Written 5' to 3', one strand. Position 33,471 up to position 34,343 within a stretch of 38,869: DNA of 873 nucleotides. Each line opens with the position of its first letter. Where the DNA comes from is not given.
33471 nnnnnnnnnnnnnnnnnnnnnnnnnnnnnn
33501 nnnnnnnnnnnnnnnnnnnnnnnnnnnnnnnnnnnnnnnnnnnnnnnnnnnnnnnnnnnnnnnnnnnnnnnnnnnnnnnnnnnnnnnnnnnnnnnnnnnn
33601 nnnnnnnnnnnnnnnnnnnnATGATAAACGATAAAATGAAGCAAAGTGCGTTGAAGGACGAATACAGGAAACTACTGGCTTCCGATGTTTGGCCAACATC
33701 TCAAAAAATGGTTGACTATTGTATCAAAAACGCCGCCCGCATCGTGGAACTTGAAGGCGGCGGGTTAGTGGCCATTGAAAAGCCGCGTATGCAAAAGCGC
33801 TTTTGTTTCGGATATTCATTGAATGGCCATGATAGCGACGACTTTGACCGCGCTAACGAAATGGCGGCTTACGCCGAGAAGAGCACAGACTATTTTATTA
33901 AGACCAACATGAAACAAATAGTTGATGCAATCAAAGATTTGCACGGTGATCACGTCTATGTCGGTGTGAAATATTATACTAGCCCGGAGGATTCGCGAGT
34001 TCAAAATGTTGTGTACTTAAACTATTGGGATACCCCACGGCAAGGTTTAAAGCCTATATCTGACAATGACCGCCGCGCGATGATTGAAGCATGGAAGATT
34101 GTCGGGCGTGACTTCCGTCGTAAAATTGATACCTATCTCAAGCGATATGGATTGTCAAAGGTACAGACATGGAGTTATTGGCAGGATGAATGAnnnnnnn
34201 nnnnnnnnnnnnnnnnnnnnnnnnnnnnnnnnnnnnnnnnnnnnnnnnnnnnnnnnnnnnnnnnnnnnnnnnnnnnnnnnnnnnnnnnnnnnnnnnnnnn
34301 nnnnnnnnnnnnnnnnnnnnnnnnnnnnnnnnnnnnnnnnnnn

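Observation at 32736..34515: Self-contained plus-strand accessory island of unrecognised function between terS and the late activator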

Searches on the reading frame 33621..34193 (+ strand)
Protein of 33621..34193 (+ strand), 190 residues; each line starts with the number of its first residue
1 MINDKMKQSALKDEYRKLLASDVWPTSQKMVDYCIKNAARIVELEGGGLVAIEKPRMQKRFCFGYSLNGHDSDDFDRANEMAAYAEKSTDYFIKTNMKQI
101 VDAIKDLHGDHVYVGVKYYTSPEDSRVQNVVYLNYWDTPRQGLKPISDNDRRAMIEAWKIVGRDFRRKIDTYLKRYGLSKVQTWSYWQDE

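Call 3: search_protein_families(library=pfam, proteins=[window:33621-34193:+], max_evalue=1)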
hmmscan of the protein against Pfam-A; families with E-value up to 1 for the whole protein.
window:33621-34193:+ (190 aa): 0 families

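Call 4: search_protein_families(library=phrogs, proteins=[window:33621-34193:+], max_evalue=1)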
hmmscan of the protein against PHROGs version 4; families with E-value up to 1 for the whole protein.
window:33621-34193:+ (190 aa): 0 families

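Call 6: search_solved_structures(query=window:33621-34193:+, max_evalue=10, show_alignments=2)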
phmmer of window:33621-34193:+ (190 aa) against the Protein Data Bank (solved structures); distinct sequences matched with E-value up to 10: 0.

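Call 7: search_protein_families(library=padloc, proteins=[window:33621-34193:+], max_evalue=1)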
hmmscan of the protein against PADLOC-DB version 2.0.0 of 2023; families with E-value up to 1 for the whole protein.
window:33621-34193:+ (190 aa): 1 family
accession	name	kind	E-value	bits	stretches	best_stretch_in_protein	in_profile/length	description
PDLC01525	Cas2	-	0.025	13.3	1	159-185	8-34/90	"CAS-I,CAS-II,CAS-III,CAS-IV,CAS-V,CAS-VI; acquisition_2"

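Call 8: search_protein_families(library=ncbifam, proteins=[window:33621-34193:+], max_evalue=1)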
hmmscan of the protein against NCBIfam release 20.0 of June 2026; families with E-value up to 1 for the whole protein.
window:33621-34193:+ (190 aa): 1 family
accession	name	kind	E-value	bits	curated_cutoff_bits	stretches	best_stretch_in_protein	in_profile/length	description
NF047880.1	glyco_SdgA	exception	0.077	11.5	800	1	83-184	81-175/488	serine-aspartate repeat adhesin O-glycosyltransferase SdgA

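Call 9: find_homologous_proteins(query=window:33621-34193:+)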
Query window:33621-34193:+ (190 aa): 481 proteins with E <= 0.001 among 505 candidates; the best 120 are listed.
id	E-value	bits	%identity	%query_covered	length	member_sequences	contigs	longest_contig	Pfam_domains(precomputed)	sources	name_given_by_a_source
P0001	6.1e-120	416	95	100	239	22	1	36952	-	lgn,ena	-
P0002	2.5e-104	365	88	100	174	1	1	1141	-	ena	-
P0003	1.8e-77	277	64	99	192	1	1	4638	-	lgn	-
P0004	4.0e-55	204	53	99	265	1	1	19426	-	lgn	-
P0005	7.1e-55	203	52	98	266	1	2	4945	-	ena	-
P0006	1.9e-54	202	49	98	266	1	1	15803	-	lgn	-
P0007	3.7e-54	201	50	98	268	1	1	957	-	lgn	-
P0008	6.4e-54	200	53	92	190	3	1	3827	-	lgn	-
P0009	9.9e-54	200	50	98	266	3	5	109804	-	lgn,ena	-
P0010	1.9e-52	196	50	98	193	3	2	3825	-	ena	-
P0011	2.7e-52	195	50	98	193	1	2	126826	-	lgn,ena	-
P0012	2.0e-51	192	48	96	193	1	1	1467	-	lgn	-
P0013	4.3e-51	191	48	96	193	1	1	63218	-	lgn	-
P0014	6.7e-51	191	49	96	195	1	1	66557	-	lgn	-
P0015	2.0e-50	189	48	96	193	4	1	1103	-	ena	-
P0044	1.9e-46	176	44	96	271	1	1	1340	-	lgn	-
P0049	1.2e-45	173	46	98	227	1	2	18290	-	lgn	-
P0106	2.2e-36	143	41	96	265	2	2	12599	-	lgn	-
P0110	3.3e-36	143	39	96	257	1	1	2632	-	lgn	-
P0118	1.5e-34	137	41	96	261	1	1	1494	-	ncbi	-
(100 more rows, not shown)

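Call 19: predict_structure(alignment_id=A1)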
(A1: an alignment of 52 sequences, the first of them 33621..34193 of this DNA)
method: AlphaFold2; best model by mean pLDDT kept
length: 190 residues; sequences in the alignment: 52
mean_pLDDT: 95.7   pTM: 0.87
mean pLDDT of the five models: 95.7, 95.5, 95.2, 94.8, 94.2
residues with pLDDT >= 90: 177; 70-90: 11; 50-70: 2; < 50: 0
segments of 3 or more residues with pLDDT < 50: none
pLDDT, mean of each block of 10 residues (from residue 1): 90 98 97 98 98 98 88 90 97 98 97 96 96 95 97 98 98 98 92
secondary structure, 60 per line:
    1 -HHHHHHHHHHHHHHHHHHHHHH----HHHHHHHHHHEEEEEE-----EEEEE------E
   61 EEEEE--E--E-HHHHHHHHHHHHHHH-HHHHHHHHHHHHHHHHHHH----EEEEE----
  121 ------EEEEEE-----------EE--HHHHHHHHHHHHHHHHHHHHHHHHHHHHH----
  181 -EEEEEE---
elements in order: H2-23 H28-37 E38-43 E49-53 E60-65 H73-87 H89-107 E112-116 E127-132 H148-176 E182-187

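Call 22: find_encoding_contigs(protein=P0001, flank=10000, max_places=3)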
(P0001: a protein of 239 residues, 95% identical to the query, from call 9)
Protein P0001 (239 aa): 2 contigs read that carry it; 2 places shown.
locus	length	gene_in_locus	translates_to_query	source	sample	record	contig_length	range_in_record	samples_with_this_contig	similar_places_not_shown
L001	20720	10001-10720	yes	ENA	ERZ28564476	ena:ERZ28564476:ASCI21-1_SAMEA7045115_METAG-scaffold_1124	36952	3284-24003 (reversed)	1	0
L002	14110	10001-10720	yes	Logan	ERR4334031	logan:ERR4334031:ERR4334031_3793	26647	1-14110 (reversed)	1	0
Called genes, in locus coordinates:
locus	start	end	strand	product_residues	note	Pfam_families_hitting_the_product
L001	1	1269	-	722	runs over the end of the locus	-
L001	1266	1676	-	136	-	-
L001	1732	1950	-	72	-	-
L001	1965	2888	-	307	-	-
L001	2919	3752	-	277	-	-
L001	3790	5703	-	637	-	PF23899:SU10_portal (weak)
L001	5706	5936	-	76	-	-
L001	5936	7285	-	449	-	PF04466:Terminase_3, PF17288:Terminase_3C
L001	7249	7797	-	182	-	-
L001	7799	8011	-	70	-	-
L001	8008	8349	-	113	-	-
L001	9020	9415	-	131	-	-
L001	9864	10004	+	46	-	PF01402:RHH_1 (weak)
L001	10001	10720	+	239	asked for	-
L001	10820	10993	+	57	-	PF22147:AcrIC5 (weak)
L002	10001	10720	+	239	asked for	-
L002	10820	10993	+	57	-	PF22147:AcrIC5 (weak)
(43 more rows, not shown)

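Call 25: find_related_loci(query=A1, collection=viral_contigs, flank=5000)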
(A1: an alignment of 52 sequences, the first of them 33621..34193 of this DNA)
Query A1 (190 aa) in viral_contigs; peptide patterns used: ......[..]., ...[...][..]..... (x = any residue, [..] = any of these).
117 stretches matched a pattern; 103 encode a relative of the query (tblastn E <= 1e-3); the best 80 are kept; 80 distinct loci.
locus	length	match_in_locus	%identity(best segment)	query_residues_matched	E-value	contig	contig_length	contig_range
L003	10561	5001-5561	51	8-190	8e-60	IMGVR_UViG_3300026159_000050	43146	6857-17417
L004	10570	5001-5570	41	6-190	1e-48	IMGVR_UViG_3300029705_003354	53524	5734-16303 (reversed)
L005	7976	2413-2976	41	1-189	3e-46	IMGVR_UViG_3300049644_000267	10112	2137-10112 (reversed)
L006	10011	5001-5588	41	1-189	2e-44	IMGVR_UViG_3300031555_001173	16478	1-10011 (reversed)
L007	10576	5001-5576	39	4-189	1e-40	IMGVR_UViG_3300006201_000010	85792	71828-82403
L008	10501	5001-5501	43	28-189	5e-40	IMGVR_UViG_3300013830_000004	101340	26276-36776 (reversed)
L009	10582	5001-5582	38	3-190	2e-38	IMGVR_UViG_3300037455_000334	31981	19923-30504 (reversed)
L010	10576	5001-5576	38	4-189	2e-37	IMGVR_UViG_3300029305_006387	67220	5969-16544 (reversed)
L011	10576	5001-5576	38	4-189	2e-37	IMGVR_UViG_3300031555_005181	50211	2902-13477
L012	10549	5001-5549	40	8-189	2e-36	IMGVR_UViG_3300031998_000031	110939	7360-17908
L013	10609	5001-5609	34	2-189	1e-35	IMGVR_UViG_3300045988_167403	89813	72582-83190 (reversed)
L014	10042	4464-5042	34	5-190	5e-35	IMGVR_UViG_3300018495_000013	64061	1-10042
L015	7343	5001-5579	34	5-190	5e-35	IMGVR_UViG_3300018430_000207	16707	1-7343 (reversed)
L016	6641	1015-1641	37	5-190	2e-34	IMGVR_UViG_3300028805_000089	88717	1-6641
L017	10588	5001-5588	36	6-189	2e-34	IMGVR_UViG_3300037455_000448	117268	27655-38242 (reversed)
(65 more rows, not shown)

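Call 26: find_related_loci(query=A1, collection=genome_contigs, flank=5000)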
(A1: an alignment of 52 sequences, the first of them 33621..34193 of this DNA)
Query A1 (190 aa) in genome_contigs; peptide patterns used: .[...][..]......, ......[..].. (x = any residue, [..] = any of these).
130 stretches matched a pattern; 20 encode a relative of the query (tblastn E <= 1e-3); 20 distinct loci.
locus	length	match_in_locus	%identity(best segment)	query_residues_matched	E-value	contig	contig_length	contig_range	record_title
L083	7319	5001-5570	97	1-190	1e-126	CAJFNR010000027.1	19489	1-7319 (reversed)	Candidatus Avimonas narfia isolate Coassembly_mag_196 genome assembly, contig: MAGpy_11413_min2k_bin_196_fak87_833369, w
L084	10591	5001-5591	41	1-190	1e-46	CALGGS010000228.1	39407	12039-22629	MAG TPA_asm: uncultured Treponema sp. isolate ERR1278104_bin.132_CONCOCT_v1.1_MAG genome assembly, contig: ERZ842392.104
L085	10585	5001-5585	40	4-189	1e-42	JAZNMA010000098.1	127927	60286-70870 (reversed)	MAG: Christensenellaceae bacterium isolate T1900044665_TS20190131.MAGScoT_cleanbin_000017 SGB_1554_k141_3138072, whole g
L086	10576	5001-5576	39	4-189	1e-41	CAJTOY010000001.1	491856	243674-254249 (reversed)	MAG TPA_asm: uncultured Christensenella sp. isolate MGBC106726 genome assembly, contig: MGBC106726.1, whole genome shotg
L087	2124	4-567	35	4-189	3e-41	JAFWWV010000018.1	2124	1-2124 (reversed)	MAG: Clostridia bacterium isolate RGIG6143 Sheep_Rectum-1__c73658, whole genome shotgun sequence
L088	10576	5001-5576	38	4-189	2e-36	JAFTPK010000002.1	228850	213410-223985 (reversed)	MAG: Clostridia bacterium isolate RGIG4029 Roe_deer_Cecum-5__c95, whole genome shotgun sequence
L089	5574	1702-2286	36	5-190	4e-31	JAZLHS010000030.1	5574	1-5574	MAG: Selenomonadaceae bacterium isolate T1900044980_TA20190042.MAGScoT_cleanbin_000028 SGB_4115_k141_1407007, whole geno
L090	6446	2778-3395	31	2-189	1e-29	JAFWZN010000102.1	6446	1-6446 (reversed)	MAG: Clostridia bacterium isolate RGIG6213 Sheep_Rectum-2__c788976, whole genome shotgun sequence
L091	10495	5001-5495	32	30-189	5e-28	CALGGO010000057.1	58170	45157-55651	MAG TPA_asm: uncultured Prevotellaceae bacterium isolate ERR1278103_bin.191_CONCOCT_v1.1_MAG genome assembly, contig: ER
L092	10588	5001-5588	37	8-189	5e-28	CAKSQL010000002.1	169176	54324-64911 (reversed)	MAG: uncultured Clostridia bacterium isolate REFINED_METABAT215_TOP10_CONTIGS_1500_ASSEMBLY_K77_MERGED__Hadza_MoBio_hadz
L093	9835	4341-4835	32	30-189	7e-28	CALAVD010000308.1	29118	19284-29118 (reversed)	MAG TPA_asm: uncultured Prevotellaceae bacterium isolate ERR1278074_bin.77_CONCOCT_v1.1_MAG genome assembly, contig: ERZ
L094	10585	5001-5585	35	8-189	5e-30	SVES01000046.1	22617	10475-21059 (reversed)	MAG: Pseudobutyrivibrio ruminis isolate SIG312 NODE_1825_length_22617_cov_11.554880, whole genome shotgun sequence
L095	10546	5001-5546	32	7-189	6e-27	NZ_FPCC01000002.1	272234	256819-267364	Butyrivibrio sp. INlla21, whole genome shotgun sequence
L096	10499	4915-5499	33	10-190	6e-25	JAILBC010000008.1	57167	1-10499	MAG: Bacteroidales bacterium isolate RUI549 k141_15490177_flag=0_multi=43.4493_len=57167, whole genome shotgun sequence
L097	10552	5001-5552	34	4-190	2e-23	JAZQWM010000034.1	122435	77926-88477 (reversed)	MAG: Eubacteriales bacterium isolate T1900045166_TC20190160.MAGScoT_cleanbin_000006 SGB_5139_k141_1083896, whole genome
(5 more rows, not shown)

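Call 30: search_protein_families(library=pfam, proteins=[P0006, P0009, P0004, P0044, P0106, P0110, P0118, P0049], max_evalue=0.1)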
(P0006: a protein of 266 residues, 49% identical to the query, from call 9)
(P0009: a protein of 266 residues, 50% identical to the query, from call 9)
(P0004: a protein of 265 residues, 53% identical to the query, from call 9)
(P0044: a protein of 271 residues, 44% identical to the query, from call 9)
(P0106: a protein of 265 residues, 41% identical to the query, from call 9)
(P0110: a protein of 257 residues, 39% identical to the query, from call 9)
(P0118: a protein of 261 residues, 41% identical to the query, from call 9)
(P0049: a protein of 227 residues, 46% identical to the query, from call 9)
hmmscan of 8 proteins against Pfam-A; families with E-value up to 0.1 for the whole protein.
P0006 (266 aa): 2 families
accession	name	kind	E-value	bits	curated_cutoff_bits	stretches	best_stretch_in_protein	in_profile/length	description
PF09732.14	CactinC_cactus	-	0.054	13.9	30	0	127-156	6-35/125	Cactus-binding C-terminus of cactin protein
PF18974.5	DUF5710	-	0.06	13.5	26.5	0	31-51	15-35/44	Domain of unknown function (DUF5710)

P0009 (266 aa): 1 family
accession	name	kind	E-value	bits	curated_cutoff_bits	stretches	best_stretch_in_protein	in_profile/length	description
PF18974.5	DUF5710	-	0.074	13.2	26.5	0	30-51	14-34/44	Domain of unknown function (DUF5710)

P0004 (265 aa): 0 families

P0044 (271 aa): 1 family
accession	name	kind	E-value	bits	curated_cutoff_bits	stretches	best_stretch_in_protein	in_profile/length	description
PF04153.24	NOT2_3_5_C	-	0.012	16.2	27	1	26-55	66-95/126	NOT2/NOT3/NOT5 C-terminal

P0106 (265 aa): 2 families
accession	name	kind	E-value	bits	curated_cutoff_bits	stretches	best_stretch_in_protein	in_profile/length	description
PF18974.5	DUF5710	-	0.0025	17.9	26.5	1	17-55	8-40/44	Domain of unknown function (DUF5710)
PF06730.16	FAM92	-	0.029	14.2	23.6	1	157-245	13-97/225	FAM92 protein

P0110 (257 aa): 1 family
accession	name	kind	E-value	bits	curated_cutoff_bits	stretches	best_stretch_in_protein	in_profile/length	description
PF18974.5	DUF5710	-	0.0023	18.1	26.5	1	30-54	15-39/44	Domain of unknown function (DUF5710)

P0118 (261 aa): 1 family
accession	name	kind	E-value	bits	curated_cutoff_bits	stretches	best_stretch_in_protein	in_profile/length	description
PF18974.5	DUF5710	-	0.072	13.3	26.5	0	30-54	15-39/44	Domain of unknown function (DUF5710)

P0049 (227 aa): 0 families

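Call 31: search_protein_representatives(alignment_id=A1)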
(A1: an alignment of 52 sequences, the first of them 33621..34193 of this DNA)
Query: 52 sequences, 194 profile positions. Proteins with E-value up to 0.001 (for the whole library): 1137; up to 1e-10: 919; up to 1e-30: 383. The best 150 are listed.
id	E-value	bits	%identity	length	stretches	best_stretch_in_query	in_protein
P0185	1.4e-80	286.2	-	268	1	4-194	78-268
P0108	1.8e-75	269.6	-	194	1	5-194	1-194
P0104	2.3e-72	259.4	-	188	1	4-194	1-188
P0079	4.1e-69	248.8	-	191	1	2-194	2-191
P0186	4.1e-67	242.3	-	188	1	1-194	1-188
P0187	5.8e-67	241.8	-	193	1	3-194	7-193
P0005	8.3e-66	238.0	-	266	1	3-194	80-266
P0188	4.4e-65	235.7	-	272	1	3-194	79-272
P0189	9.5e-65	234.6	-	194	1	4-194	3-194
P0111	1.9e-62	227.0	-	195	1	4-194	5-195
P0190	3.9e-62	226.1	-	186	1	10-194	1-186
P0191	4.0e-62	226.0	-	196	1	1-194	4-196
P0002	4.1e-62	226.0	-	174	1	3-194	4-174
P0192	5.0e-62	225.7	-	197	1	1-193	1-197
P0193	7.1e-62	225.2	-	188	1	4-194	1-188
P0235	3.0e-51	190.5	-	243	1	22-193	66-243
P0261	2.3e-47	177.9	-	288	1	4-194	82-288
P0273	1.8e-46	175.0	-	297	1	6-194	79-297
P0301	1.7e-43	165.3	-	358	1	12-194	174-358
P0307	4.3e-43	163.9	-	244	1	4-194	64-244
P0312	1.2e-42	162.4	-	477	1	45-193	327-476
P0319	3.3e-42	161.0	-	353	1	4-194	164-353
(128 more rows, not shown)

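Call 32: search_protein_families(library=pfam, proteins=[P0301, P0312, P0319, P0273, P0261, P0185, P0235, P0307], max_evalue=0.01)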
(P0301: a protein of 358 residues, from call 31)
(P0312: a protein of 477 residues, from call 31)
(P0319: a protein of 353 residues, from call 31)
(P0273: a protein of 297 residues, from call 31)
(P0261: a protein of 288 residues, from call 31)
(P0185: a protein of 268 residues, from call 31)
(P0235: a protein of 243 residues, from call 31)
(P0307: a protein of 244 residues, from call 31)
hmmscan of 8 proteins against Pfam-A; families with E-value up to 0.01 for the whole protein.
P0301 (358 aa): 1 family
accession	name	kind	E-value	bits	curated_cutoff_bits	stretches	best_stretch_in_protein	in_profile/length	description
PF07275.16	ArdA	-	8.1e-11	43.2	27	1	11-102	1-88/155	Antirestriction protein (ArdA)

P0312 (477 aa): 1 family
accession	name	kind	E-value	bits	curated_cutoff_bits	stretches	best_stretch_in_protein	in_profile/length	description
PF00672.30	HAMP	-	3.3e-06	27.7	25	1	231-277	6-52/53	HAMP domain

P0319 (353 aa): 1 family
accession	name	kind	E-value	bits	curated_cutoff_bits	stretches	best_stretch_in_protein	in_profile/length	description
PF07275.16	ArdA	-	8.5e-11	43.1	27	1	6-191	1-133/155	Antirestriction protein (ArdA)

P0273 (297 aa): 0 families

P0261 (288 aa): 0 families

P0185 (268 aa): 1 family
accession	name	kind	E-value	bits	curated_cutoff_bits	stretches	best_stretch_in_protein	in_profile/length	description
PF04153.24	NOT2_3_5_C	-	0.0037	17.8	27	1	26-56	66-96/126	NOT2/NOT3/NOT5 C-terminal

P0235 (243 aa): 0 families

P0307 (244 aa): 0 families

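Call 37: fold_search(model_id=the predicted structure, library=viral)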
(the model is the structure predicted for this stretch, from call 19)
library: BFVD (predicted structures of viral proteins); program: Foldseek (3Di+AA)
matches with E <= 10: 219; with E <= 0.001: 1
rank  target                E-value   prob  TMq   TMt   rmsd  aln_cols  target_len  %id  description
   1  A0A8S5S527            5.1e-07  1.00  0.52  0.72   6.2       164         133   16  Uncharacterized protein [Myoviridae sp. cthAo37]
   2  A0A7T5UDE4            1.5e-01  0.06  0.14  0.09  21.5       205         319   11  (no name in the UniProt tables at hand)
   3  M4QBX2                4.2e-01  0.03  0.15  0.10  23.7       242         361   14  (no name in the UniProt tables at hand)
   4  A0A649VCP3            5.4e-01  0.04  0.15  0.14  17.1       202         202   10  MazG-like nucleotide pyrophosphohydrolase [Mycobacterium phage Indlulamithi]
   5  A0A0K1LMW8            5.8e-01  0.03  0.12  0.08  18.1       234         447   10  Nucleic acid-binding protein [Caulobacter phage Sansa]
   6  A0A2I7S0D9            7.0e-01  0.06  0.18  0.14  25.6       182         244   13  (no name in the UniProt tables at hand)
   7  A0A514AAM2            8.5e-01  0.05  0.15  0.19  12.7       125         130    9  Uracil DNA glycosylase [Bacillus phage Karezi]
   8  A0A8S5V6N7            9.0e-01  0.08  0.15  0.12  14.3        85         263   12  Uncharacterized protein [CrAss-like virus sp. ctXt06]
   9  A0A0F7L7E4            9.0e-01  0.04  0.13  0.19  15.4       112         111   12  Uncharacterized protein [uncultured marine virus]
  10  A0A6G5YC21            9.6e-01  0.03  0.17  0.16  24.5       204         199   16  (no name in the UniProt tables at hand)
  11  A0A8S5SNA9            1.0e+00  0.05  0.13  0.14  13.0       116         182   13  Nucleotide modification associated domain 1 [Myoviridae sp. ctPoO4]
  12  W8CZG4                1.1e+00  0.05  0.16  0.16  17.9       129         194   16  Uncharacterized protein [Erwinia phage PhiEaH1]
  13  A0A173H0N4            1.2e+00  0.02  0.13  0.15  25.8       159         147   12  (no name in the UniProt tables at hand)
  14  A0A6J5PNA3            1.2e+00  0.10  0.23  0.26  14.9       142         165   13  Uncharacterized protein [uncultured Caudovirales phage]
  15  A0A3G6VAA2            1.2e+00  0.05  0.19  0.17  19.3       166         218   13  (no name in the UniProt tables at hand)
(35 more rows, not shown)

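Call 82: search_dna_similar(query=window:33621-34193:+, collection=phages, mode=protein, max_evalue=0.001, max_rows=25)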
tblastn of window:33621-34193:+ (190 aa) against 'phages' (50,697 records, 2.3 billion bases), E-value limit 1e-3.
Records with a match: 1; places in all: 1; records where one place covers at least 80% of the query: 1.
Best place of each record, by identity: <60% 1.
By first word of the organism name: Corynebacterium 1.
By host as written in the record: Corynebacterium glutamicum MB001 1.
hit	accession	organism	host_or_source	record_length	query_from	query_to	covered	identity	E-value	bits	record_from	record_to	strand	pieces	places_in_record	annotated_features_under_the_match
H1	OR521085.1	Corynebacterium phage PSonyx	Corynebacterium glutamicum MB001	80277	20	189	89%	26.9%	1e-9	62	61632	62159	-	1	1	117: hypothetical protein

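Call 83: search_dna_similar(query=window:33621-34193:+, collection=plasmids, mode=protein, max_evalue=0.001, max_rows=25)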
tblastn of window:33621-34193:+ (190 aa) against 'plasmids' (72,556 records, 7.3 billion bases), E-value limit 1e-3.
No match.

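Call 92: find_encoding_contigs(protein=P0301, flank=4000, max_places=3)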
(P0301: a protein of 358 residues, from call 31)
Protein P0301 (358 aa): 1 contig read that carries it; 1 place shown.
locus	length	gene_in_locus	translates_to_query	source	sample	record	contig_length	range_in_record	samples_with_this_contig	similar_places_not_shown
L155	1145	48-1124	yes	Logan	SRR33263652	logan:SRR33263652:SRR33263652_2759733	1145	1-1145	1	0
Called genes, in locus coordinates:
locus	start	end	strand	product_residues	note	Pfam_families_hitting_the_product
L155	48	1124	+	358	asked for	PF07275:ArdA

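Call 93: find_encoding_contigs(protein=P0009, flank=5000, max_places=3)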
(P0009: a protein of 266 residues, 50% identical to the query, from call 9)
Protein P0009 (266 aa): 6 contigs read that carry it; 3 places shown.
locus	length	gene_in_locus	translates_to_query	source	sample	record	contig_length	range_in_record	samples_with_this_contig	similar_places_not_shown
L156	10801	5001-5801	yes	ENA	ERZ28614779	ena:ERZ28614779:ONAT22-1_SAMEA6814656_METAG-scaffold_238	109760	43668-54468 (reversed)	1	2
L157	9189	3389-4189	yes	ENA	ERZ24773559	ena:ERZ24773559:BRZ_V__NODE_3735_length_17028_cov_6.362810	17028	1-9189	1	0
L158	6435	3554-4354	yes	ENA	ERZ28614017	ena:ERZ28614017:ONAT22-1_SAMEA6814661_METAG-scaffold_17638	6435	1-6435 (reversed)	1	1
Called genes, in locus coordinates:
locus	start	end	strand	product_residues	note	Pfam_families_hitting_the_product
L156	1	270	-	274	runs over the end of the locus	PF10547:P22_AR_N, PF03374:ANT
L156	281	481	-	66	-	-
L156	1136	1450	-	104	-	-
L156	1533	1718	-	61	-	-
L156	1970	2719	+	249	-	PF09669:Phage_pRha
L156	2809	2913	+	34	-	-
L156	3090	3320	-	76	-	-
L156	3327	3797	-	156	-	-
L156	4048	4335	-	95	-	PF07878:RHH_5 (faint)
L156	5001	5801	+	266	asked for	-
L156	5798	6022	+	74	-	-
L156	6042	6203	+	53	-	-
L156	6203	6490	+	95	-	-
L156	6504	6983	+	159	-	-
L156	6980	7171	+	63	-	-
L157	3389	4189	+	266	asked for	-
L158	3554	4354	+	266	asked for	-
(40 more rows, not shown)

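Call 115: search_solved_structures(query=A1, max_evalue=10, show_alignments=2)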
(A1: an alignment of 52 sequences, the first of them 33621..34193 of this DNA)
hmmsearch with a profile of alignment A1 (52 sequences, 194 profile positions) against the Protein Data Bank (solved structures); distinct sequences matched with E-value up to 10: 8.
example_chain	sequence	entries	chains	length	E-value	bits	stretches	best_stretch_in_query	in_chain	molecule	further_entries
6emw_D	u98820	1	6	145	0.0095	19.2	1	75-163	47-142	ATP-dependent Clp protease ATP-binding subunit ClpC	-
5gj9_A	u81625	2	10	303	0.16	15.2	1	66-174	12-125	1-aminocyclopropane-1-carboxylate oxidase 2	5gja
6em9_A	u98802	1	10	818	0.22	14.8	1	76-163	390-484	ATP-dependent Clp protease ATP-binding subunit ClpC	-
4qwo_A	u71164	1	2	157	0.24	14.6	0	50-74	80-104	Profilin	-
6em8_A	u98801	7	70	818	0.24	14.6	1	76-163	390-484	ATP-dependent Clp protease ATP-binding subunit ClpC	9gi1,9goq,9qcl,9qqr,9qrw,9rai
1ylm_A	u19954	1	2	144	0.33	14.2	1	113-178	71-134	hypothetical protein BSU32300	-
2lw1_A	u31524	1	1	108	1.1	12.5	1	71-146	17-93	ABC transporter ATP-binding protein uup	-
8fje_A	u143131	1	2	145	6.4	10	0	170-181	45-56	E8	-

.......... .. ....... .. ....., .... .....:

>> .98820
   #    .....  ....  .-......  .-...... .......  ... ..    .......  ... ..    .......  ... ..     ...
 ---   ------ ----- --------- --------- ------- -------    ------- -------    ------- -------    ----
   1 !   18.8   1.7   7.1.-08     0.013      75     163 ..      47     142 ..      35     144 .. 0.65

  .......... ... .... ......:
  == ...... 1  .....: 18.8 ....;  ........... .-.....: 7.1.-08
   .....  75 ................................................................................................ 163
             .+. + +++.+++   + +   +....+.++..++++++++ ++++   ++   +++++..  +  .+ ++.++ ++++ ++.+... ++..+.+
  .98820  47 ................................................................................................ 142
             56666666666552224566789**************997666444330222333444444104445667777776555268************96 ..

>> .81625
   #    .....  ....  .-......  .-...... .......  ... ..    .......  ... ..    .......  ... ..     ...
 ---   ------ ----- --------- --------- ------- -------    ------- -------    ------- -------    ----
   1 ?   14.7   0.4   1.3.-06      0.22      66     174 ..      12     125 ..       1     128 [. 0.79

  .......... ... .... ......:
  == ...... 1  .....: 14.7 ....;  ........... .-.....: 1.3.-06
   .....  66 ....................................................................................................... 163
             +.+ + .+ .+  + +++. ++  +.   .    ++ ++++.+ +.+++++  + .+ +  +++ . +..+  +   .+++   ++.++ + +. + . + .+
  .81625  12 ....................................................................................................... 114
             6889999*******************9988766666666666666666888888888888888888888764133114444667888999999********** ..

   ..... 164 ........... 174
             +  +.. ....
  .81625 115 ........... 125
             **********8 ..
